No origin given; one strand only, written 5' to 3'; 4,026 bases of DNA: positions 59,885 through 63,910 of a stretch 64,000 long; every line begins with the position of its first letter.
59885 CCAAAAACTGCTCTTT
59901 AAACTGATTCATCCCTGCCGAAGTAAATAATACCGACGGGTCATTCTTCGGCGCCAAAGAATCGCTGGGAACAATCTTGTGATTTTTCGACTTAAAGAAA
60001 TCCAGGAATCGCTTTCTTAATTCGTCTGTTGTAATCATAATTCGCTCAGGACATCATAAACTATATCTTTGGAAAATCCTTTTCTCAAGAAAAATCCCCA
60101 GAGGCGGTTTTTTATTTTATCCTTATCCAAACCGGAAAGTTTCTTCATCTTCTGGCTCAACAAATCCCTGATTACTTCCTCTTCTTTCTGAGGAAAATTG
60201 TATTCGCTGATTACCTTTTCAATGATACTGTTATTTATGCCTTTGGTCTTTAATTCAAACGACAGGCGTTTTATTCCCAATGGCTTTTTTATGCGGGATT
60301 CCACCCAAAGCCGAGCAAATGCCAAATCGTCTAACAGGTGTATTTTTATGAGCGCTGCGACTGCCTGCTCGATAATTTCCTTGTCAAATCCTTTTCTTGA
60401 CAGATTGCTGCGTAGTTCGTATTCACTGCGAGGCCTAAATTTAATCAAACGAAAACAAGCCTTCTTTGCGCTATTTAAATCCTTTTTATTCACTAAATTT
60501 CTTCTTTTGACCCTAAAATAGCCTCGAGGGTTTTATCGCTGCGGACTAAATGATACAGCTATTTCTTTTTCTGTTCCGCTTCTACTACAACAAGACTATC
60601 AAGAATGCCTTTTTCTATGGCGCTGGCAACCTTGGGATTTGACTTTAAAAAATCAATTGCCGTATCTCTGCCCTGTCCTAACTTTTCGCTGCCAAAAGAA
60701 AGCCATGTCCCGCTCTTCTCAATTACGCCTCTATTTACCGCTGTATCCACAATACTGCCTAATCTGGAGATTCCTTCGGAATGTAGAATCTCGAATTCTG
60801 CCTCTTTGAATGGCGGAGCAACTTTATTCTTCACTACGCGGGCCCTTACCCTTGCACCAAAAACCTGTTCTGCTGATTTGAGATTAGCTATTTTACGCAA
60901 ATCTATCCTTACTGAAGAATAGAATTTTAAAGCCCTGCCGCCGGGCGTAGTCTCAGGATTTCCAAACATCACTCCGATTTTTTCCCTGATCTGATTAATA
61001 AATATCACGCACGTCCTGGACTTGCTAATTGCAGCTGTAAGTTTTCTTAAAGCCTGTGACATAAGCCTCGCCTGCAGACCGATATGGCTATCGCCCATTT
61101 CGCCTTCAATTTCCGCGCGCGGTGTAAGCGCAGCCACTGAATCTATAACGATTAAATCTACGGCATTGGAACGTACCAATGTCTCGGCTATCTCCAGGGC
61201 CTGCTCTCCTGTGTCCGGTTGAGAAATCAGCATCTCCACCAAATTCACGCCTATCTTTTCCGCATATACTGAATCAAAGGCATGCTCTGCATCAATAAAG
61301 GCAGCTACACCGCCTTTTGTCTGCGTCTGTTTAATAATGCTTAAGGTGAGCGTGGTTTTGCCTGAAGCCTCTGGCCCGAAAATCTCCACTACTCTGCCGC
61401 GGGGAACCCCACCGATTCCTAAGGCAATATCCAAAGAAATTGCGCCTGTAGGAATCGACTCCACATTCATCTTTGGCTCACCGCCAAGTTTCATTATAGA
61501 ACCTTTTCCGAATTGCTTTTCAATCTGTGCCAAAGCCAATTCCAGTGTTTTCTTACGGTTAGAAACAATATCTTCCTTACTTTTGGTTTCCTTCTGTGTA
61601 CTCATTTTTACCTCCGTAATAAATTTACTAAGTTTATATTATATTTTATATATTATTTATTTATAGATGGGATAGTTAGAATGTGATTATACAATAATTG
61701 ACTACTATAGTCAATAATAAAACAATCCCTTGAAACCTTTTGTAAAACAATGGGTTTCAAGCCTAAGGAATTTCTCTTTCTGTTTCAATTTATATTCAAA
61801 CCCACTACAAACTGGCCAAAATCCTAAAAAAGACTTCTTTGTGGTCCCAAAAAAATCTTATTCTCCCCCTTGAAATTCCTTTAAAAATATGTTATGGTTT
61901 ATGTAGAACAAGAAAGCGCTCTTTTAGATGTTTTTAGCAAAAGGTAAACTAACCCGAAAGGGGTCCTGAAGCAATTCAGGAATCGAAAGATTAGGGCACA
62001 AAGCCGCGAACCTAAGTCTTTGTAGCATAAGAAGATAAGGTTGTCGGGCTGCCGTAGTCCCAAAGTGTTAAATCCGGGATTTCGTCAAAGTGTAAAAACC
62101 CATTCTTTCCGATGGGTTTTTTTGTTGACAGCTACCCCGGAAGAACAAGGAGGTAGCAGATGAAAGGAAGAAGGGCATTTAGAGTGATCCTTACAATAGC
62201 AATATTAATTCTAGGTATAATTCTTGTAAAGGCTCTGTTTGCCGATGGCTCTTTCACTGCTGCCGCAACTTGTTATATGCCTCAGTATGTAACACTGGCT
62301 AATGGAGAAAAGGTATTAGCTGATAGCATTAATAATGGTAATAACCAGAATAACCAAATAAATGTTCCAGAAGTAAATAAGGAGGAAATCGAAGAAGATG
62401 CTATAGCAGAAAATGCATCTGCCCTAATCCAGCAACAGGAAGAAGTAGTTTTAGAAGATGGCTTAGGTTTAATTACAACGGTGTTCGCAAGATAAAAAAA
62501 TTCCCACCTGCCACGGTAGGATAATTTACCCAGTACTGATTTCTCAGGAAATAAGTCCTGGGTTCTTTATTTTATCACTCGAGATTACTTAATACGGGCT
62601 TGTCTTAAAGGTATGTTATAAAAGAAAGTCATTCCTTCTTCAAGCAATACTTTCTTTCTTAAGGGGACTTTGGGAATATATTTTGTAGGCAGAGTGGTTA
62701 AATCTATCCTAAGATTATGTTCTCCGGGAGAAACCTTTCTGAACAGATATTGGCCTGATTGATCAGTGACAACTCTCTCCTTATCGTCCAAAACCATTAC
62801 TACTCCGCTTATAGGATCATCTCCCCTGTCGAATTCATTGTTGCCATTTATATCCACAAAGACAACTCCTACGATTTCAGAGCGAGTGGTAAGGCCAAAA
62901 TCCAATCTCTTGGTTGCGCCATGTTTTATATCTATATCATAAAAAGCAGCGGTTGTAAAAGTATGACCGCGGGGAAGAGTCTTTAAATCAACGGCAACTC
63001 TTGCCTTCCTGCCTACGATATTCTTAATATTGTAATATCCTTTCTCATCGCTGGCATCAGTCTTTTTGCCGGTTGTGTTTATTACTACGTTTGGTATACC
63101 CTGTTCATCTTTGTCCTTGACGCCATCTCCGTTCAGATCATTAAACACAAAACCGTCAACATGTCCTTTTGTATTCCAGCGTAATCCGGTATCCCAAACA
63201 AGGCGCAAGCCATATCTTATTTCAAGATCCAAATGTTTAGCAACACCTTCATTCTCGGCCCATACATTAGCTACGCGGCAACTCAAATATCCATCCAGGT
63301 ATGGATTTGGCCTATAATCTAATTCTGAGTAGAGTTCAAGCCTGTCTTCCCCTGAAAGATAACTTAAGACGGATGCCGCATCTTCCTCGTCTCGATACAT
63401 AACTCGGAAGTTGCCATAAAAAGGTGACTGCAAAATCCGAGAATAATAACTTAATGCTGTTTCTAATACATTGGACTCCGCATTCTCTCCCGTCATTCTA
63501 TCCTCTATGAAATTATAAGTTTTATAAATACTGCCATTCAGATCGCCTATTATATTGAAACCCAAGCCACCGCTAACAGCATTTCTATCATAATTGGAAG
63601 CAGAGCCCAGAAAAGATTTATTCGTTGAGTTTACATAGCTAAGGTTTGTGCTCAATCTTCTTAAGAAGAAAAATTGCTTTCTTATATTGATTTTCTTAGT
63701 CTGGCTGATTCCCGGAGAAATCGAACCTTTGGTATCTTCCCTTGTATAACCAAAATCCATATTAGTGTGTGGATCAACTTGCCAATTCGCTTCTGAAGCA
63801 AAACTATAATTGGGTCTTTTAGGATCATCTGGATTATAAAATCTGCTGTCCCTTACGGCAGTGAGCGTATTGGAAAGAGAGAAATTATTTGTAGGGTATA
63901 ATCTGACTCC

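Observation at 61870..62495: GEMM-I-like (c-di-GMP-I) riboswitch candidate with a 29-nt double-GNRA-hairpin insertion, controlling the only plus-strand gene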

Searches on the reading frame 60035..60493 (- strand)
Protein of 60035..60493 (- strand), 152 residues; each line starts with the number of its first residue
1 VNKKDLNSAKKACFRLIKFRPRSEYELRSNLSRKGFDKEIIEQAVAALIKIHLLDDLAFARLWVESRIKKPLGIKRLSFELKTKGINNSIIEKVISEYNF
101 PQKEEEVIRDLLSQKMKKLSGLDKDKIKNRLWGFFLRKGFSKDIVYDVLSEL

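Call 8: search_protein_families(library=pfam, proteins=[window:60035-60493:-], max_evalue=0.01)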
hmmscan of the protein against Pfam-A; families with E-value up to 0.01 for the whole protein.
window:60035-60493:- (152 aa): 3 families
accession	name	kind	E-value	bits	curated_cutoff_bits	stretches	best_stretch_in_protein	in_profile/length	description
PF02631.22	RecX_HTH2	-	3.7e-16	59.5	26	1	55-94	1-41/42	RecX, second three-helix domain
PF21982.2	RecX_HTH1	-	8.4e-16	58.1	26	1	9-46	1-38/40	RecX, first three-helix domain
PF21981.2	RecX_HTH3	-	8.6e-13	48.7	26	1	104-149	2-48/48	RecX, third three-helix domain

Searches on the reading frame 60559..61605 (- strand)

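Call 8: search_protein_families(library=pfam, proteins=[window:60559-61605:-], max_evalue=0.01)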
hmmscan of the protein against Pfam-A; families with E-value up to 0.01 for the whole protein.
window:60559-61605:- (348 aa): 11 families
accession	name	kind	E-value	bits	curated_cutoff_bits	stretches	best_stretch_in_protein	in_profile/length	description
PF00154.27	RecA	-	1.8e-135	450.9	27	1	19-280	1-262/262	recA bacterial DNA recombination protein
PF21096.2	RecA_C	-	4.8e-19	68.7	27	1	283-337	1-55/57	RecA C-terminal domain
PF08423.17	Rad51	-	1e-10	41.8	22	1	48-240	5-213/244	Rad51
PF13191.12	AAA_16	-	4e-05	24.6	32.6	1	69-205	23-140/167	AAA ATPase domain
PF06745.19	ATPase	-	4.2e-05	23.5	26.6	1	51-123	1-75/231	KaiC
PF13479.12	AAA_24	-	4.4e-05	23.8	27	1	72-204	4-128/195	AAA domain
PF01637.24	ATPase_2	-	9.3e-05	22.8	33.2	1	72-203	22-116/225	ATPase domain predominantly from Archaea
PF13481.12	AAA_25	-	0.00084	19.5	27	0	67-91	30-54/195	AAA domain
PF00005.33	ABC_tran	-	0.0016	19.5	25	1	67-110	8-51/137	ABC transporter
PF00004.35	AAA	-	0.0024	18.8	21.2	0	75-185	3-92/131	ATPase family associated with various cellular activities (AAA)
PF02283.22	CobU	-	0.0095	15.9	27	0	75-204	3-122/168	Cobinamide kinase / cobinamide phosphate guanyltransferase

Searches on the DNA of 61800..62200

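Call 4: search_rna_families(source=window, start=61800, end=62200, threshold=evalue, max_evalue=1, show_alignments=4)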
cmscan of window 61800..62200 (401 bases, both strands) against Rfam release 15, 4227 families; matches with E-value up to 1: 2.
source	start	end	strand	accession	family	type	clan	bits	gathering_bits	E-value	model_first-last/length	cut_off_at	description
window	61933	62056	+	RF01051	c-di-GMP-I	Cis-reg; riboswitch;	CL00126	55.8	35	2e-10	1-87/87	no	c-di-GMP-I riboswitch aptamer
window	62024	62126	+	RF01772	rnk_pseudo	Cis-reg; leader;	-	19.1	55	0.72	1-108/108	no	Pseudomonas rnk leader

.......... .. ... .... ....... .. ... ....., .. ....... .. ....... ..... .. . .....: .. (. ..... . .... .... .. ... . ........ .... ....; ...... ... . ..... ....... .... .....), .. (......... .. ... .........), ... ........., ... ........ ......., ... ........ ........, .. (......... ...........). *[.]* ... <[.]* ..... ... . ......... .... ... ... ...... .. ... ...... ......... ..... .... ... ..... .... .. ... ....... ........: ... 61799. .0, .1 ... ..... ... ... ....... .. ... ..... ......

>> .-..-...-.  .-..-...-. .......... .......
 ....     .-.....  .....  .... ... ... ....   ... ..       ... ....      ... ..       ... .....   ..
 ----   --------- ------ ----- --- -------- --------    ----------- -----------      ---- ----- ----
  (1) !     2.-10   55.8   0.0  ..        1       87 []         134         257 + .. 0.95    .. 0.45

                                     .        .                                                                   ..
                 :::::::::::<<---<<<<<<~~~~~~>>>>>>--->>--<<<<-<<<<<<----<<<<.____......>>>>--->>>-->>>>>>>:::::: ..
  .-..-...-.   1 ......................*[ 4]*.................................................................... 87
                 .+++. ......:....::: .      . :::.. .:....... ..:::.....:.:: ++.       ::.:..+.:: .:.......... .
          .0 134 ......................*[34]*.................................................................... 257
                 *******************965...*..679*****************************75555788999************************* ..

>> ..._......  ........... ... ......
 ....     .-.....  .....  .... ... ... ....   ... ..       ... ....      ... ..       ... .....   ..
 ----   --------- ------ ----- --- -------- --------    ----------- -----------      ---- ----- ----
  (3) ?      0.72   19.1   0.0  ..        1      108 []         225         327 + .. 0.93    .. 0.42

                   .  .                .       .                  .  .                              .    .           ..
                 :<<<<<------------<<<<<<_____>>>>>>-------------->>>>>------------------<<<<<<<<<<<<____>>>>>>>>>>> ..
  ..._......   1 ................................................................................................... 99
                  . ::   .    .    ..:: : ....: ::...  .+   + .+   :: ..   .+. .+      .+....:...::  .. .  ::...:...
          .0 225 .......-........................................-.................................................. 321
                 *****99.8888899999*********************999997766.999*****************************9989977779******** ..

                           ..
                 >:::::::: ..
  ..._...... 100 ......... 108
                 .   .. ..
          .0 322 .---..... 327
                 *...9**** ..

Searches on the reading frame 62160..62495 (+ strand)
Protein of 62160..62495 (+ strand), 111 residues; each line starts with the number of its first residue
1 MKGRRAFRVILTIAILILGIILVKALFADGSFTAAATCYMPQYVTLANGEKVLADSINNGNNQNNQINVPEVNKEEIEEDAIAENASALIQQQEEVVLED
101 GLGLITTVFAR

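Call 8: search_protein_families(library=pfam, proteins=[window:62160-62495:+], max_evalue=0.01)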
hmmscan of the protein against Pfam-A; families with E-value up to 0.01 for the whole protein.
window:62160-62495:+ (111 aa): 0 families

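Call 9: find_homologous_proteins(query=window:62160-62495:+, max_evalue=0.001)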
Query window:62160-62495:+ (111 aa): 1 proteins with E <= 0.001 among 27 candidates.
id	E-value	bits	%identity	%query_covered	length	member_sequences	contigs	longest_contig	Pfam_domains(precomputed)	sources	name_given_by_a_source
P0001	1.8e-62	226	100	100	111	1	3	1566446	-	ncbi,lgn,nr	ncbi:MAG: hypothetical protein PHS93_05490 [Candidatus Omnitrophica bacterium]|nr:hypothetical prote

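Call 10: find_encoding_contigs(protein=window:62160-62495:+, flank=6000, max_places=10)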
Protein window:62160-62495:+ (111 aa): 5 contigs read that carry it; 2 places shown.
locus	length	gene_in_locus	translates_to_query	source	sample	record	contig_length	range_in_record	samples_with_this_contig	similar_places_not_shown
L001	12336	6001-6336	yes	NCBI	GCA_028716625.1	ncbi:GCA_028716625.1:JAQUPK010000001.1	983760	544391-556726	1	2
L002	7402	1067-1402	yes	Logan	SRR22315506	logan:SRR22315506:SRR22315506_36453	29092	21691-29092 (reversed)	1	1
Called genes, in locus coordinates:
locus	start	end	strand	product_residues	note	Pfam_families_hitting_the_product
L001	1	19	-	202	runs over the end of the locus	PF00475:IGPD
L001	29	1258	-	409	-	PF00815:Histidinol_dh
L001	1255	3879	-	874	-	PF01411:tRNA-synt_2c, PF07973:tRNA_SAD, PF02272:DHHA1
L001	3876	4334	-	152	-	PF21982:RecX_HTH1, PF02631:RecX_HTH2, PF21981:RecX_HTH3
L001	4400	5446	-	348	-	PF00154:RecA_N, PF08423:Rad51, PF27531:MT3502_N (faint), PF21096:RecA_C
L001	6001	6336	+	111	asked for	-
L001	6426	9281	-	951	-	PF13620:CarboxypepD_reg (faint), PF13715:CarbopepD_reg_2 (faint), PF17210:SdrD_B (weak)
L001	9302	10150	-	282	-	-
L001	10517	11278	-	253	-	-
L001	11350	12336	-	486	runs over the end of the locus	-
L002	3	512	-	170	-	?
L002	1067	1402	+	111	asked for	-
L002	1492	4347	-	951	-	PF13620:CarboxypepD_reg (faint), PF13715:CarbopepD_reg_2 (faint), PF17210:SdrD_B (weak)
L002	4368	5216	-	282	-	-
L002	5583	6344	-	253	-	-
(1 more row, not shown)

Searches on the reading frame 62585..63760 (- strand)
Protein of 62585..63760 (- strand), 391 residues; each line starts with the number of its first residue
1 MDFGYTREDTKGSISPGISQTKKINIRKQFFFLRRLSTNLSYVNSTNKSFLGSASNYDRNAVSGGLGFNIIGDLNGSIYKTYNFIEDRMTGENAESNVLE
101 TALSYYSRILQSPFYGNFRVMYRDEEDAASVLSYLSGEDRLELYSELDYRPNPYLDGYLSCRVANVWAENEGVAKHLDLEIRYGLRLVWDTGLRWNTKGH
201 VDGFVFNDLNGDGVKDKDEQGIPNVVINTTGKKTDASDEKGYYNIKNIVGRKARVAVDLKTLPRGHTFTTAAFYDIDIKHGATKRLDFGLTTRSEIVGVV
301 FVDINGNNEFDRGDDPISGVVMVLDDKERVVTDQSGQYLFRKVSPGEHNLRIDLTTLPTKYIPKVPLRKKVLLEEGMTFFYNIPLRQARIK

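Call 8: search_protein_families(library=pfam, proteins=[window:62585-63760:-], max_evalue=0.01)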
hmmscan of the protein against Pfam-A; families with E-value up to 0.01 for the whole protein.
window:62585-63760:- (391 aa): 4 families
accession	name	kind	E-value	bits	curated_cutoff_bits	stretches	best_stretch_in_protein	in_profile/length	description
PF17210.9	SdrD_B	-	1.2e-16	61.3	29.7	2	203-271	5-75/112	SdrD B-like domain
PF13620.12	CarboxypepD_reg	-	6.2e-10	39.7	32.3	1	314-367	11-69/82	Carboxypeptidase regulatory-like domain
PF13715.12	CarbopepD_reg_2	-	4.4e-08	33.5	32.2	1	313-359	10-57/88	CarboxypepD_reg-like domain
PF16371.11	MetallophosN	-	0.00032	21.3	35.6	0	214-247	3-34/77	N terminal of Calcineurin-like phosphoesterase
